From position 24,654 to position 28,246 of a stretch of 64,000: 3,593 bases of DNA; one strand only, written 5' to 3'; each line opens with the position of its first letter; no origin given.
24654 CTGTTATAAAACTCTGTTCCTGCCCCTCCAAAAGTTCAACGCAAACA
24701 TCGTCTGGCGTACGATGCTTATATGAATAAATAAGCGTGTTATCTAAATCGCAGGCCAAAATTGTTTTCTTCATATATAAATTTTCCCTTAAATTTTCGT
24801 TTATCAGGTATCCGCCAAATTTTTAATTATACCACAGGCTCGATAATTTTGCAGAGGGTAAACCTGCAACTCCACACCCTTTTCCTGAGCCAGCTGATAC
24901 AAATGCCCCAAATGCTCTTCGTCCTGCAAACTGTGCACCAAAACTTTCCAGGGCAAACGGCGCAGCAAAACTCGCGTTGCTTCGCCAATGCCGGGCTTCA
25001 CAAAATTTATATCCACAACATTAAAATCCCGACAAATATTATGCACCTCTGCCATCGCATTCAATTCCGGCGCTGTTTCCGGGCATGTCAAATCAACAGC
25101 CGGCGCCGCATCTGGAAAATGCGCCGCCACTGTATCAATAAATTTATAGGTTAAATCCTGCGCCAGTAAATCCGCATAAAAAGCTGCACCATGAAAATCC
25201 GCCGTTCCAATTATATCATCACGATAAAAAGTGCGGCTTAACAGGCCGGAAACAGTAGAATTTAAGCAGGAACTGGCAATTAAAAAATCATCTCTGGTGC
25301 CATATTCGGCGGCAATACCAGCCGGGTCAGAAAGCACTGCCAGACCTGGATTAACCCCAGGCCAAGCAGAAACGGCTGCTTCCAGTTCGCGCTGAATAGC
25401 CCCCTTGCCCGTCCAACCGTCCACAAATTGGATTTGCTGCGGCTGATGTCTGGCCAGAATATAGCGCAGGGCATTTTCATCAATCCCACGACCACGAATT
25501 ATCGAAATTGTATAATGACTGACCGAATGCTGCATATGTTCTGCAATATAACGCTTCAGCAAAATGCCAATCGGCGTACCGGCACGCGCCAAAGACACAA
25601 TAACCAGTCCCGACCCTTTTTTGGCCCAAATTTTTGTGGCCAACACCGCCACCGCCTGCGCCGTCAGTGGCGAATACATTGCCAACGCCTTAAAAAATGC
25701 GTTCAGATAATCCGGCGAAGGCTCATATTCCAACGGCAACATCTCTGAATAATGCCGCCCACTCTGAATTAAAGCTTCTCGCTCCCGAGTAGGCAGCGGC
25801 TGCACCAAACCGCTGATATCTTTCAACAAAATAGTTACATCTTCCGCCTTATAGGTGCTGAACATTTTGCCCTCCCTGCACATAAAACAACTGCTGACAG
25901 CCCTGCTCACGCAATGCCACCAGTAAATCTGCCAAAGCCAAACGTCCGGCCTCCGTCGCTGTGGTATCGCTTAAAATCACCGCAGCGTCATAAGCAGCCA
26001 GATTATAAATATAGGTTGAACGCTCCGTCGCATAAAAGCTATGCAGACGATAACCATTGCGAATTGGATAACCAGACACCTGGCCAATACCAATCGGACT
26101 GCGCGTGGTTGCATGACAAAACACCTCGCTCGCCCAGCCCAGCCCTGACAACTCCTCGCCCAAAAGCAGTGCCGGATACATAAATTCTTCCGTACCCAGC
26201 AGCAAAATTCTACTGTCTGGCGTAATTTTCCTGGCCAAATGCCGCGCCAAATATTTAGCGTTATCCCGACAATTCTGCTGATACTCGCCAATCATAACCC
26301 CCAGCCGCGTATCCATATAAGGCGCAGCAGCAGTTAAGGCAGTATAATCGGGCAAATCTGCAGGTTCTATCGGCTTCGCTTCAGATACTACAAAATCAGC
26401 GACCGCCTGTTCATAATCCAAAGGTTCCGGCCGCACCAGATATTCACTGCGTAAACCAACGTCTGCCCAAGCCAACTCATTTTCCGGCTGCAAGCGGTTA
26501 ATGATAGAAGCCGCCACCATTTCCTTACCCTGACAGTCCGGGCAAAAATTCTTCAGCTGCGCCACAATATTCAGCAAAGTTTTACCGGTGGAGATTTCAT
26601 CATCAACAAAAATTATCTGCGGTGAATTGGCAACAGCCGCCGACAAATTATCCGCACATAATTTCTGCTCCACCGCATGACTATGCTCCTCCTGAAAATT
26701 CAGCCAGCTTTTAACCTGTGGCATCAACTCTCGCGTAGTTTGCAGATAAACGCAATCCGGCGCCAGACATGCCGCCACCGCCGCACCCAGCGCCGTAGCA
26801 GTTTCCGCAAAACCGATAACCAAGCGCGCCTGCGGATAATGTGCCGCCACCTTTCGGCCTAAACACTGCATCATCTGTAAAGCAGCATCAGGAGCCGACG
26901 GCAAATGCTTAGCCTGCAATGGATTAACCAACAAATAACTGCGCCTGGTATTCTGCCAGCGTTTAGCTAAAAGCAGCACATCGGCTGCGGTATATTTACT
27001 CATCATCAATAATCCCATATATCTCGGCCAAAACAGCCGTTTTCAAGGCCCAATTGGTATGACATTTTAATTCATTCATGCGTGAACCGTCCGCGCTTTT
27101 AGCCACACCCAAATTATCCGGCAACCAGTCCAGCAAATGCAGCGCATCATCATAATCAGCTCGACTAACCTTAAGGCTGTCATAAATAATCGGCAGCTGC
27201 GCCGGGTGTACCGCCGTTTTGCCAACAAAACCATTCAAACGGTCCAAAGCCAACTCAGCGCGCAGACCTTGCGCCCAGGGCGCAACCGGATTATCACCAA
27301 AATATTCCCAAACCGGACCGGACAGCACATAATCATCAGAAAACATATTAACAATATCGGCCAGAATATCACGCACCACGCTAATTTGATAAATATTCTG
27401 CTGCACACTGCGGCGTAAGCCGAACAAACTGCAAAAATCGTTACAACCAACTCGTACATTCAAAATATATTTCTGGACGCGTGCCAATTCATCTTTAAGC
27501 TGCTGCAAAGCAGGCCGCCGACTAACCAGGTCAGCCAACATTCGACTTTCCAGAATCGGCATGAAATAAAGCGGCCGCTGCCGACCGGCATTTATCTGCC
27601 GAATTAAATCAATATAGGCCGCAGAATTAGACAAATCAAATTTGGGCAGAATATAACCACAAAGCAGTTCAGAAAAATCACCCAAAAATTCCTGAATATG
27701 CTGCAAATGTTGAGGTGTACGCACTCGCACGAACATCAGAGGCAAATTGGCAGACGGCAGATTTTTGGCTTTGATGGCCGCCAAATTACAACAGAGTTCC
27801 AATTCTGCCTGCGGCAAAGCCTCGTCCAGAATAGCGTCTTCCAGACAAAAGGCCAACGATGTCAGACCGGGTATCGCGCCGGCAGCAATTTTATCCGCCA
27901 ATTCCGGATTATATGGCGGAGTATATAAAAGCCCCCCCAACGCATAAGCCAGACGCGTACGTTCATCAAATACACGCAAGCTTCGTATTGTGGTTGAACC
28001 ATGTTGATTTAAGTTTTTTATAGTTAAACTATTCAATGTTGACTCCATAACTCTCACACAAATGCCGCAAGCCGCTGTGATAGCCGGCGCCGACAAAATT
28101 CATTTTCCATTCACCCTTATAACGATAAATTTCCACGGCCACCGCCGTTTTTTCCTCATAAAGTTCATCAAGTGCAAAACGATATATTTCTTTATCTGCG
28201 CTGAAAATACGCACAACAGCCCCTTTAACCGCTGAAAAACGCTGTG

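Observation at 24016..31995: TerD-centred Ter stress-response island with a predicted nucleoside-like metabolite biosynthetic module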

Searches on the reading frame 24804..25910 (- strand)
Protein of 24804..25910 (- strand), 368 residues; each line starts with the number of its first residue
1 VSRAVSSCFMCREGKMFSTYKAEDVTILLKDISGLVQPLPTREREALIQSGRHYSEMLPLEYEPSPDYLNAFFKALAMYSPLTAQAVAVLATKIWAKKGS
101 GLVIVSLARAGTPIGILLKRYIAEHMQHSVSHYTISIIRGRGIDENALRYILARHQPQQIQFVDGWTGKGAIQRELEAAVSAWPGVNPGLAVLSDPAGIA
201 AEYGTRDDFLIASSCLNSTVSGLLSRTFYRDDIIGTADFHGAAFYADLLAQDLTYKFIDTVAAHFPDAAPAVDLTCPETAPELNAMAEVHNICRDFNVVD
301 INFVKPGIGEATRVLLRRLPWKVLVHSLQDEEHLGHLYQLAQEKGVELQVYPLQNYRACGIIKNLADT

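Call 3: search_protein_families(library=pfam, proteins=[window:24804-25910:-], max_evalue=0.01)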
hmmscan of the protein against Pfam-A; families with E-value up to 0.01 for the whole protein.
window:24804-25910:- (368 aa): 2 families
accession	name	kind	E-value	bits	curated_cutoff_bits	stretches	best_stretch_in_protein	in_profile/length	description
PF11202.14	StiP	-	1.2e-102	342.8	28.7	1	18-261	1-244/245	Tellurite-like stress resistance cysteine protease StiP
PF15608.11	PELOTA_1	-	1.1e-29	102.5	25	1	285-364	3-81/81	PELOTA RNA binding domain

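Call 6: search_protein_families(library=ncbifam, proteins=[window:24804-25910:-], max_evalue=0.001)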
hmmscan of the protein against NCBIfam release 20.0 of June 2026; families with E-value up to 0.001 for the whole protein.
window:24804-25910:- (368 aa): 0 families

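Call 7: search_protein_families(library=padloc, proteins=[window:24804-25910:-], max_evalue=0.001)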
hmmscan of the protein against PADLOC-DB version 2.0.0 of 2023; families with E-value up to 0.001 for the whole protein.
window:24804-25910:- (368 aa): 0 families

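Call 46: search_solved_structures(query=window:24804-25865:-, max_evalue=1)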
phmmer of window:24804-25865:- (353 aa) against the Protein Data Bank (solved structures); distinct sequences matched with E-value up to 1: 1.
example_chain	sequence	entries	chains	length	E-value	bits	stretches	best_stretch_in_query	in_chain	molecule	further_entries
9l94_E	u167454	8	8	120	0.92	11.8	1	285-334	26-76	Large ribosomal subunit protein eL8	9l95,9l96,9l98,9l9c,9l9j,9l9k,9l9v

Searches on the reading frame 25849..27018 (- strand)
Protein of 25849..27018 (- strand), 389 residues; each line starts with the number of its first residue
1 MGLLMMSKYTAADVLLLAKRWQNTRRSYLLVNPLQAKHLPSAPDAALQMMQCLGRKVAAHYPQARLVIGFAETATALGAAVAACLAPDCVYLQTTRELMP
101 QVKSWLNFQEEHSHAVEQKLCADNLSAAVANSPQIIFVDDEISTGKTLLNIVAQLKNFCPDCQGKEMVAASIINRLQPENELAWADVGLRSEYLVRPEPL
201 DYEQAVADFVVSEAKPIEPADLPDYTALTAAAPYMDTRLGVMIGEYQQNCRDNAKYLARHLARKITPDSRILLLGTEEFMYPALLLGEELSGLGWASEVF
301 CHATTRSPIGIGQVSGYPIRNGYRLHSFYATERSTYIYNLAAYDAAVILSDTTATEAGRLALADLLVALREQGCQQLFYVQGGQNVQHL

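Call 3: search_protein_families(library=pfam, proteins=[window:25849-27018:-], max_evalue=0.01)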
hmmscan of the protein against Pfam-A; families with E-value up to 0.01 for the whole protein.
window:25849-27018:- (389 aa): 2 families
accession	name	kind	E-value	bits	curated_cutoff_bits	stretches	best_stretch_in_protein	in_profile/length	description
PF15609.12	PRTase_2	-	9.8e-44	149.6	28.8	1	17-183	4-167/188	Phosphoribosyl transferase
PF12500.13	TRSP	-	1.7e-20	73.6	25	1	238-359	4-121/128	TRSP domain C terminus to PRTase_2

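Call 6: search_protein_families(library=ncbifam, proteins=[window:25849-27018:-], max_evalue=0.001)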
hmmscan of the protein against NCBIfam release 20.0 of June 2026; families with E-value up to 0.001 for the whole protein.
window:25849-27018:- (389 aa): 1 family
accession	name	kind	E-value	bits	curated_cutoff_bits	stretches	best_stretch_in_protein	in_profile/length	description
NF002635.0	PRK02304.1-4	subfamily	0.00077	19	146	0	129-195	112-172/188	adenine phosphoribosyltransferase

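Call 7: search_protein_families(library=padloc, proteins=[window:25849-27018:-], max_evalue=0.001)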
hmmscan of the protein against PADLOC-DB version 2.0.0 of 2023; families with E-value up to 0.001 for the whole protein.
window:25849-27018:- (389 aa): 1 family
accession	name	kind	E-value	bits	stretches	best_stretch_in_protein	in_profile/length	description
PDLC02934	PRTase_III-A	-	0.00062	16.8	1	130-182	121-173/393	-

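Call 45: search_solved_structures(query=window:25849-27003:-, max_evalue=1)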
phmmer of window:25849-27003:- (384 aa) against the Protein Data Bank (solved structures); distinct sequences matched with E-value up to 1: 0.

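Call 64: search_dna_similar(query=window:25849-27003:-, collection=phages, mode=protein, max_rows=12)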
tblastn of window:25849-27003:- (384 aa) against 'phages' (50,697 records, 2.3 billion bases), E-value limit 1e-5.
Records with a match: 1; places in all: 1; records where one place covers at least 80% of the query: 1.
Best place of each record, by identity: <60% 1.
By first word of the organism name: Bacteriophage 1.
By host as written in the record: - 1.
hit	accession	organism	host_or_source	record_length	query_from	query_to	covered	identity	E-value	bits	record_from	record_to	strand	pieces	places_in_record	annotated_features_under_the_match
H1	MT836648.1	Bacteriophage sp.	human fecal samples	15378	29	347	83%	34.5%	3e-38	152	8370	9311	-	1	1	record has no annotation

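Call 68: get_annotated_region(hit=H1, flank=8000)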
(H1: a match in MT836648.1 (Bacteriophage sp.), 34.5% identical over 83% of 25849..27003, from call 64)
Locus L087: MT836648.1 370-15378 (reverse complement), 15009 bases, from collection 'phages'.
description: UNVERIFIED: Bacteriophage sp. clone scaffold_2738 genomic sequence.
organism: Bacteriophage sp. (NCBI taxid 38018)
taxonomy: Viruses
host: -; source: human fecal samples; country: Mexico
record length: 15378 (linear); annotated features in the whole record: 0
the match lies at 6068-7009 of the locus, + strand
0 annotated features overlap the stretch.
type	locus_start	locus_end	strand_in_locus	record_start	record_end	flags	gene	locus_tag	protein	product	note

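Call 81: find_related_loci(query=A4, collection=metagenome_contigs, flank=9000)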
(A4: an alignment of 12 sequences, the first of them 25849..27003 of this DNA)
Query A4 (384 aa) in metagenome_contigs; peptide patterns used: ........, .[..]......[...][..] (x = any residue, [..] = any of these).
600 stretches matched a pattern (row limit reached: there are more); 509 encode a relative of the query (tblastn E <= 1e-3); the best 80 are kept; 80 distinct loci.
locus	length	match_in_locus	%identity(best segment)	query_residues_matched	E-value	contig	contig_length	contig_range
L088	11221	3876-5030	61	1-384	1e-149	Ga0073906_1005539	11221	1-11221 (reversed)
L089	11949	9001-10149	51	1-384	4e-125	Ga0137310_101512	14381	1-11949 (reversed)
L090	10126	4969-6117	51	1-384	4e-125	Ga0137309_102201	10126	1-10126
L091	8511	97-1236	51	1-381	4e-120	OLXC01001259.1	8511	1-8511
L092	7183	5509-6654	49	1-384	2e-117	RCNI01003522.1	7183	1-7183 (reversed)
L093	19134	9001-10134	47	1-384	2e-114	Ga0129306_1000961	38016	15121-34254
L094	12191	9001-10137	49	1-381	2e-114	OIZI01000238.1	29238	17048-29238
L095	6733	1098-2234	49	1-381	5e-109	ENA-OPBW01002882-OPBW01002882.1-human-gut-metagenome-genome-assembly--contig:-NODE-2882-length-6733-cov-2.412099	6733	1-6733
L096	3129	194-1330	49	1-381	7e-112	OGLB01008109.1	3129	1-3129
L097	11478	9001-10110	52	1-373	2e-108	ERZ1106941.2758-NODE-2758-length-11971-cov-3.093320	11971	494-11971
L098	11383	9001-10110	52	1-373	1e-108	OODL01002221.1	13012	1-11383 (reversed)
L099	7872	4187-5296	52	1-373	2e-108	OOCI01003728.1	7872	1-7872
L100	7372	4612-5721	52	1-373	2e-108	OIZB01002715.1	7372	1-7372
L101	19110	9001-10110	52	1-373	4e-108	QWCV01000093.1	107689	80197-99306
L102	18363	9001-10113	47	9-381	1e-107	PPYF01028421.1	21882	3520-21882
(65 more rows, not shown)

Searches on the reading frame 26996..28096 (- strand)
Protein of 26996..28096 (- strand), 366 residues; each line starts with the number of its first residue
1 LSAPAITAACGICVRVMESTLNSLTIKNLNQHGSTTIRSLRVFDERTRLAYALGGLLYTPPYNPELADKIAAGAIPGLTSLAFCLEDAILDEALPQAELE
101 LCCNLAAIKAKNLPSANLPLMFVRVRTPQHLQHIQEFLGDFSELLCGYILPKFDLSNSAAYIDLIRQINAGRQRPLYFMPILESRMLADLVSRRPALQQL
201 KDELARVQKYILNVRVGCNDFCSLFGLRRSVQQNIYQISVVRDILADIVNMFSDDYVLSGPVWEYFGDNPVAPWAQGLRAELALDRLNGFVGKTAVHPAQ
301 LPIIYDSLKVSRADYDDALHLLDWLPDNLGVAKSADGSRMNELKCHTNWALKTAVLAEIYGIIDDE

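Call 3: search_protein_families(library=pfam, proteins=[window:26996-28096:-], max_evalue=0.01)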
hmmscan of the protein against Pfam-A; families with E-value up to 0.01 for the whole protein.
window:26996-28096:- (366 aa): 1 family
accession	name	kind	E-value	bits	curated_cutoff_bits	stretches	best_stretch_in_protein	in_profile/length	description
PF15617.12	C-C_Bond_Lyase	-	3.3e-96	322.7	28.4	1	49-362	3-320/320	C-C_Bond_Lyase of the TIM-Barrel fold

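Call 6: search_protein_families(library=ncbifam, proteins=[window:26996-28096:-], max_evalue=0.001)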
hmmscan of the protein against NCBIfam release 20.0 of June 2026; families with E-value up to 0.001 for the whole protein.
window:26996-28096:- (366 aa): 1 family
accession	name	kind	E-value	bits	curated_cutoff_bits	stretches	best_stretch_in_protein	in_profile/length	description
NF038242.1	RipC_Ccl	equivalog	0.00077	19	375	0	80-320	25-236/268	itaconate degradation C-C-lyase RipC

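Call 7: search_protein_families(library=padloc, proteins=[window:26996-28096:-], max_evalue=0.001)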
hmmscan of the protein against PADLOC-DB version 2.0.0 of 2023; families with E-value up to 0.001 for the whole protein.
window:26996-28096:- (366 aa): 0 families

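Call 44: search_solved_structures(query=window:26996-28036:-, max_evalue=1)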
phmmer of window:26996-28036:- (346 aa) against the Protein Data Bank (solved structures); distinct sequences matched with E-value up to 1: 2.
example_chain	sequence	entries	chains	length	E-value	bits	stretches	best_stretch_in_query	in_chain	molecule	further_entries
1sgj_A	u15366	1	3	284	0.0049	19.4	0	258-303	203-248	citrate lyase, beta subunit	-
4l9y_A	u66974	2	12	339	0.024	17.1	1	37-294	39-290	Malyl-CoA lyase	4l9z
